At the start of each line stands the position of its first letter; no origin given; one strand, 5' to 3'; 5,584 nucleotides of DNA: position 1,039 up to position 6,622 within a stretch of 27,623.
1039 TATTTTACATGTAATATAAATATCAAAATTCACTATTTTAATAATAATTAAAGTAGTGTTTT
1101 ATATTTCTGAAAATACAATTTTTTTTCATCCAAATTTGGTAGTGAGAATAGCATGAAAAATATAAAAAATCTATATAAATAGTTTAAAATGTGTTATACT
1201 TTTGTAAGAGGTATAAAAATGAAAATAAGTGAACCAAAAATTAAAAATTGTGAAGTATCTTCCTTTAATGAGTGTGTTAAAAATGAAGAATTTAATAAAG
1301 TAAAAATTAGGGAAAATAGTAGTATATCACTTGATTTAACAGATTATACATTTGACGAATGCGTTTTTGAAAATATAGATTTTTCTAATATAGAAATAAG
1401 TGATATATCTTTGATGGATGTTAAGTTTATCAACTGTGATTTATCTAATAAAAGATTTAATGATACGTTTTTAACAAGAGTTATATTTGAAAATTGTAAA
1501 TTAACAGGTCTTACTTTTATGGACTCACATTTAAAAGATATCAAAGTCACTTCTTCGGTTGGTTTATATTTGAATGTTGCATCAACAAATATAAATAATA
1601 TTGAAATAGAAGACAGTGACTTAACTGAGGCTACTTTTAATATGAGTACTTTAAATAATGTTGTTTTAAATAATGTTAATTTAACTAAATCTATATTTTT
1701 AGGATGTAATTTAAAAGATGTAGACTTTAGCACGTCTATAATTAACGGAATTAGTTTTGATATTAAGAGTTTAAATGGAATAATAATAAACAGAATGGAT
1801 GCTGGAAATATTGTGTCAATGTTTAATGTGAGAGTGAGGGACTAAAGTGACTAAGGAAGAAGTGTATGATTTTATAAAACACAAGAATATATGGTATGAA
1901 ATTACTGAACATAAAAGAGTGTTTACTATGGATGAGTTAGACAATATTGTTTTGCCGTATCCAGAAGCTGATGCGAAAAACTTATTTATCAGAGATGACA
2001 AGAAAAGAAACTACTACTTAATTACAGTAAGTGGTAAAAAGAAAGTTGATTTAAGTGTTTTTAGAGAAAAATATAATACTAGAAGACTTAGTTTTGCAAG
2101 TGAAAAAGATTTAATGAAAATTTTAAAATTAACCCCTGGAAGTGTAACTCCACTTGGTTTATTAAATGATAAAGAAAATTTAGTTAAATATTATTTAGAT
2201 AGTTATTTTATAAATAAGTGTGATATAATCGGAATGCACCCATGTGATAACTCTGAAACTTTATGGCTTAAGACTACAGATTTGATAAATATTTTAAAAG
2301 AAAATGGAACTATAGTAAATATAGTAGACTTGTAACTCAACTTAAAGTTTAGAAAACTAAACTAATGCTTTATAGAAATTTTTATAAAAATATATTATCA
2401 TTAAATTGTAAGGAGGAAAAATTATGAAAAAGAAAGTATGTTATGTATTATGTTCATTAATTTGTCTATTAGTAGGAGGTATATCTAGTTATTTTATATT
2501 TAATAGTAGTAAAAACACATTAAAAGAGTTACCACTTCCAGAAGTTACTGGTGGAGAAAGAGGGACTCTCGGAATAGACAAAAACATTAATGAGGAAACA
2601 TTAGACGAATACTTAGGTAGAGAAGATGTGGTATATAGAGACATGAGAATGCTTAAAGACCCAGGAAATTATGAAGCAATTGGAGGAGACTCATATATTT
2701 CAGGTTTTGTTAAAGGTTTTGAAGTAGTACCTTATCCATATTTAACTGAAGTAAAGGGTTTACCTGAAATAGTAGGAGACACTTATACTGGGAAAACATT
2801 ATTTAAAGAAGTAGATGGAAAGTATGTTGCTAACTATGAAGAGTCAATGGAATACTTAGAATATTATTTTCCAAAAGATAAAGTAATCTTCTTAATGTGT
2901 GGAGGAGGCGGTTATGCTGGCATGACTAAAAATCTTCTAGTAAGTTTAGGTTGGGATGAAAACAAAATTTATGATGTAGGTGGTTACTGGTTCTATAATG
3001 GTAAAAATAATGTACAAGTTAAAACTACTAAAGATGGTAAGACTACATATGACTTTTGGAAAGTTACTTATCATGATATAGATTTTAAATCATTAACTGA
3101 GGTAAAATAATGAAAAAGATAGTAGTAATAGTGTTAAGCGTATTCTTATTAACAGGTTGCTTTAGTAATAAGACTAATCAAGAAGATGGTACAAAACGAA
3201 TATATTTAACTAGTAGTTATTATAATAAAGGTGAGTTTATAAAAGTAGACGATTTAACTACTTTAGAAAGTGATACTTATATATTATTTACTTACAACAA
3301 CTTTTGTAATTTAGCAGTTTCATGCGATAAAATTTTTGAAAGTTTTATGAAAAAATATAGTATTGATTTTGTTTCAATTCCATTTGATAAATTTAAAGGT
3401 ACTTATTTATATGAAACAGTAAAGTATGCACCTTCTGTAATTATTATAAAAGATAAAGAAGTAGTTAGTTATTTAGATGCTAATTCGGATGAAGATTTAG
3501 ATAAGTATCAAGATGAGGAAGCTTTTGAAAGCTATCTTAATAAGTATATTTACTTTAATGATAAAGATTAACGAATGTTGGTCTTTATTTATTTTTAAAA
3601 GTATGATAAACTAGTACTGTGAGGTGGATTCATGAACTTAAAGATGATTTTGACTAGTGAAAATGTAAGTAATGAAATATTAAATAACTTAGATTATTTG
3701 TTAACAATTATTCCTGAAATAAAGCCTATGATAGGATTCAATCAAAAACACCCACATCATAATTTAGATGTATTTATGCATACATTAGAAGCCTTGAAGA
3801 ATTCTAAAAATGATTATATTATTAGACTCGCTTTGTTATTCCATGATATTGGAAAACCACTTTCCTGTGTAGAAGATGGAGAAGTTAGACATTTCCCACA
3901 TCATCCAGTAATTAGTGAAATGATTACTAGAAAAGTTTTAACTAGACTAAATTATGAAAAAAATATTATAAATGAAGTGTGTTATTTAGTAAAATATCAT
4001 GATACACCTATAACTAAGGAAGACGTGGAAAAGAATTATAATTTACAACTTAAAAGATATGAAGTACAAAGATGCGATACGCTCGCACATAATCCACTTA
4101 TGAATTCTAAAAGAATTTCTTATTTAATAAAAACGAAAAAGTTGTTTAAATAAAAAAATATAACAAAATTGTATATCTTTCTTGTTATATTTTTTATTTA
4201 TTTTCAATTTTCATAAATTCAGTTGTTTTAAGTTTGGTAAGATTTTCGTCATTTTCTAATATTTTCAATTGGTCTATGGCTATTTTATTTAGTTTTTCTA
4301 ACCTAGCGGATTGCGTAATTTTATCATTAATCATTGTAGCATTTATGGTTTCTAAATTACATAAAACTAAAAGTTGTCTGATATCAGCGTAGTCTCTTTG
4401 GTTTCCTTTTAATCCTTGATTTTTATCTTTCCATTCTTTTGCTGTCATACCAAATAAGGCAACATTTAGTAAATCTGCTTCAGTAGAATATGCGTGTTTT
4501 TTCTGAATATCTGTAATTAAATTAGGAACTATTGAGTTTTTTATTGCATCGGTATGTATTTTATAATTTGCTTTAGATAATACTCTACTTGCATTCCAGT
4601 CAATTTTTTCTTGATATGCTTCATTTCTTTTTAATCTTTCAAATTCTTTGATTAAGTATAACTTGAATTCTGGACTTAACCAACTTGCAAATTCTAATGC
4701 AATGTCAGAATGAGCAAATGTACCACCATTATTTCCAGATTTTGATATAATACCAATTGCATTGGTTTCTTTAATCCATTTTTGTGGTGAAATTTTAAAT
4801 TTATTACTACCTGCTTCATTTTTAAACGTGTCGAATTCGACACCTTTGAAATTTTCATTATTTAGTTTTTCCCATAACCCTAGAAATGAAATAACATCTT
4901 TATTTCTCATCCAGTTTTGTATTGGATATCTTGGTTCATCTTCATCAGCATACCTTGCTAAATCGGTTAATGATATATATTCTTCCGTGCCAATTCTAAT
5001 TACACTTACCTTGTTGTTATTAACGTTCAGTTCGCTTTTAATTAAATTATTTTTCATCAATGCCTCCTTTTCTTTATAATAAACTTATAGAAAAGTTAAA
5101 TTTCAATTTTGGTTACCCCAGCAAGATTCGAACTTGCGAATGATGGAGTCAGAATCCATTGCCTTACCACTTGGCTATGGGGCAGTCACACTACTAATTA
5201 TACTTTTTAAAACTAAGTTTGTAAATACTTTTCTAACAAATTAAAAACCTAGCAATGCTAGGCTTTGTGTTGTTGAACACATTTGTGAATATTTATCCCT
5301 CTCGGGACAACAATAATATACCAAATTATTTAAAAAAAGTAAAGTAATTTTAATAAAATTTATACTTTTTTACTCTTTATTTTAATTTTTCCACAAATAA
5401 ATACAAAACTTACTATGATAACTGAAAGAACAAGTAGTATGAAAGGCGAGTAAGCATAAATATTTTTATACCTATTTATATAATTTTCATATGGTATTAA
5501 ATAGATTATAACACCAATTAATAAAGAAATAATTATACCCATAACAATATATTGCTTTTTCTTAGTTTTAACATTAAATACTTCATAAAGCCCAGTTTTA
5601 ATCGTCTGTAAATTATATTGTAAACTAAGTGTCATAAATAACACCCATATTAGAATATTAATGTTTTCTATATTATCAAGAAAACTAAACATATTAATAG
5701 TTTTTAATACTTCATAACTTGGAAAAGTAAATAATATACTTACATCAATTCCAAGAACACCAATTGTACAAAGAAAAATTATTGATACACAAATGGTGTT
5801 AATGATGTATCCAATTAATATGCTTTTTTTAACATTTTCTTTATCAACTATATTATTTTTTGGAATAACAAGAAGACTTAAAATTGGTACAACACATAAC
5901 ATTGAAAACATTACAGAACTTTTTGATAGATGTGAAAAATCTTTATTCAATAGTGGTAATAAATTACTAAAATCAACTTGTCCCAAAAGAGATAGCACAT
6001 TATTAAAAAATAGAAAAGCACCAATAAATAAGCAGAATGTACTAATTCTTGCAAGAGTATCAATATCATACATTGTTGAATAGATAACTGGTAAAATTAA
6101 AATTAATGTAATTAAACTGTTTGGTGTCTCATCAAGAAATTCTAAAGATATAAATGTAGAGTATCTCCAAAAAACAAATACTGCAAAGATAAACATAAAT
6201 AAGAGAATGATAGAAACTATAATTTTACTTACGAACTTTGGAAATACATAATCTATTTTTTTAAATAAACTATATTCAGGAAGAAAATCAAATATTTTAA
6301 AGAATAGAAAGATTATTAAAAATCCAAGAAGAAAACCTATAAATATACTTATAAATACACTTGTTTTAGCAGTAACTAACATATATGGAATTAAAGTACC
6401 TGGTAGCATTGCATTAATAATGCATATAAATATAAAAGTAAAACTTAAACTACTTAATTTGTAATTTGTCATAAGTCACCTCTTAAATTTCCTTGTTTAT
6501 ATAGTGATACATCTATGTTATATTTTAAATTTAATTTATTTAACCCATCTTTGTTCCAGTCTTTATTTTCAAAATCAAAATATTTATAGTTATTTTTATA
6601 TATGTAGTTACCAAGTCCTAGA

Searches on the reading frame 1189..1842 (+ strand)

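Call 25: search_protein_families(library=pfam, proteins=[window:1189-1842:+], max_evalue=0.001)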
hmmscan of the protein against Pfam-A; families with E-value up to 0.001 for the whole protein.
window:1189-1842:+ (218 aa): 4 families
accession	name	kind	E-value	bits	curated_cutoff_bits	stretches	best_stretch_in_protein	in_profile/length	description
PF13599.13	Pentapeptide_4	-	3.3e-31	107.6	38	3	54-120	2-68/78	Pentapeptide repeat region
PF00805.28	Pentapeptide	-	5e-13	48.8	20.2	2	143-181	1-39/40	Pentapeptide repeats (8 copies)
PF13576.12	Pentapeptide_3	-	2.3e-10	41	27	0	140-178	6-47/48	Pentapeptide repeats (9 copies)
PF23894.2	LD_SV2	-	6.3e-09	36.5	29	1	22-110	9-92/92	SV2A/B/C luminal domain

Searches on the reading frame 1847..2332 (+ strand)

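Call 25: search_protein_families(library=pfam, proteins=[window:1847-2332:+], max_evalue=0.001)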
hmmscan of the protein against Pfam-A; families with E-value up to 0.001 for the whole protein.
window:1847-2332:+ (162 aa): 1 family
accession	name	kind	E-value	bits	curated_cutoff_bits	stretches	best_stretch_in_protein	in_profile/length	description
PF04073.20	tRNA_edit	-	3.8e-23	82.3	25.5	1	22-148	1-122/123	Aminoacyl-tRNA editing domain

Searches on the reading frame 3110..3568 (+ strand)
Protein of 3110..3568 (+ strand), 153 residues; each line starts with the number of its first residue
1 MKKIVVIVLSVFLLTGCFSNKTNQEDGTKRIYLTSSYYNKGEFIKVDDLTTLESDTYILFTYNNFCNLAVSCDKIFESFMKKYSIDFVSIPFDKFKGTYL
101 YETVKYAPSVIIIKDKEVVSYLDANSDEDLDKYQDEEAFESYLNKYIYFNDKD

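Call 25: search_protein_families(library=pfam, proteins=[window:3110-3568:+], max_evalue=0.001)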
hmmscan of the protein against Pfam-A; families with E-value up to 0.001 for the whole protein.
window:3110-3568:+ (153 aa): 0 families

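Call 95: search_solved_structures(query=window:3110-3568:+, max_evalue=10)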
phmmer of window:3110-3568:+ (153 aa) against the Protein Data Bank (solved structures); distinct sequences matched with E-value up to 10: 5.
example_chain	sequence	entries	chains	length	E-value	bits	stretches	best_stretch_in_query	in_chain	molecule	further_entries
2xbi_A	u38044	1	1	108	0.13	15.5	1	60-120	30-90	THIOREDOXIN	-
2xbq_A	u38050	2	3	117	0.14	15.4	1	59-120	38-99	THIOREDOXIN | THIOREDOXINN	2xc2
4cw9_A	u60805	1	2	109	0.75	13.1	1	46-116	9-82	THIOREDOXIN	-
4i8b_A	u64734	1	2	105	0.98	12.7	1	62-128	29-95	Thioredoxin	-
6kil_A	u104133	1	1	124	1.4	12.2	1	41-132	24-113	Thioredoxin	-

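Call 96: search_protein_families(library=pfam, proteins=[window:3110-3568:+], max_evalue=10)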
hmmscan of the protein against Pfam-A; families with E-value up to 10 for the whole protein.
window:3110-3568:+ (153 aa): 2 families
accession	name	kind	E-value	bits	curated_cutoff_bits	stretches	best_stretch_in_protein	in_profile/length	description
PF08139.17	LPAM_1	-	0.034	15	20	1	1-17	1-17/18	Prokaryotic membrane lipoprotein lipid attachment site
PF00085.26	Thioredoxin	-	0.11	12.9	23.5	1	57-133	21-100/103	Thioredoxin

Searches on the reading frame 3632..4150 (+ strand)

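Call 25: search_protein_families(library=pfam, proteins=[window:3632-4150:+], max_evalue=0.001)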
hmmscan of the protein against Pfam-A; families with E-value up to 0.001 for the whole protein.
window:3632-4150:+ (173 aa): 1 family
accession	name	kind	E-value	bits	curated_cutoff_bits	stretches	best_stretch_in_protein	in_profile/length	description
PF01966.28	HD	-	5.1e-07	30.4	22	1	58-130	21-92/116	HD domain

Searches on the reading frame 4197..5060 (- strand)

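Call 25: search_protein_families(library=pfam, proteins=[window:4197-5060:-], max_evalue=0.001)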
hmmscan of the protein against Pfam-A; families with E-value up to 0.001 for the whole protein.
window:4197-5060:- (288 aa): 1 family
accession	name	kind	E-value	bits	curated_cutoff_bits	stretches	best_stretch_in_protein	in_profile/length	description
PF04383.19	KilA-N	-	1.8e-20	73.2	23.8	1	15-145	4-106/107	KilA-N domain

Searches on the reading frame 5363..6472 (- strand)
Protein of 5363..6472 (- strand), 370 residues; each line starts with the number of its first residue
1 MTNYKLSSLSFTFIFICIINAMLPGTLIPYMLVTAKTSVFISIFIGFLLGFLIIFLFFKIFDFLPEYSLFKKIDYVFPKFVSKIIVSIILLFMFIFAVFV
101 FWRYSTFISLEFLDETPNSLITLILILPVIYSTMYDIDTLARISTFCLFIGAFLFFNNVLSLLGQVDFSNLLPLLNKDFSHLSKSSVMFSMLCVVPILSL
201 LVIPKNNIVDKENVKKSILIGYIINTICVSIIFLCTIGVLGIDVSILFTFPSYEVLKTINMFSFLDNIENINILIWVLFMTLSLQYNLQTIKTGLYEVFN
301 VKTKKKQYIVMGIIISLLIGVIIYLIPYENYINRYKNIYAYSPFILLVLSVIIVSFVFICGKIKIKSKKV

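Call 25: search_protein_families(library=pfam, proteins=[window:5363-6472:-], max_evalue=0.001)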
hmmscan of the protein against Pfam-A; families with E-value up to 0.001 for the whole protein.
window:5363-6472:- (370 aa): 1 family
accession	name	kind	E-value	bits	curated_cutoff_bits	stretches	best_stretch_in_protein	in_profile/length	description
PF03845.19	Spore_permease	-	1.1e-27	97.1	23.4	1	9-317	2-311/321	Spore germination protein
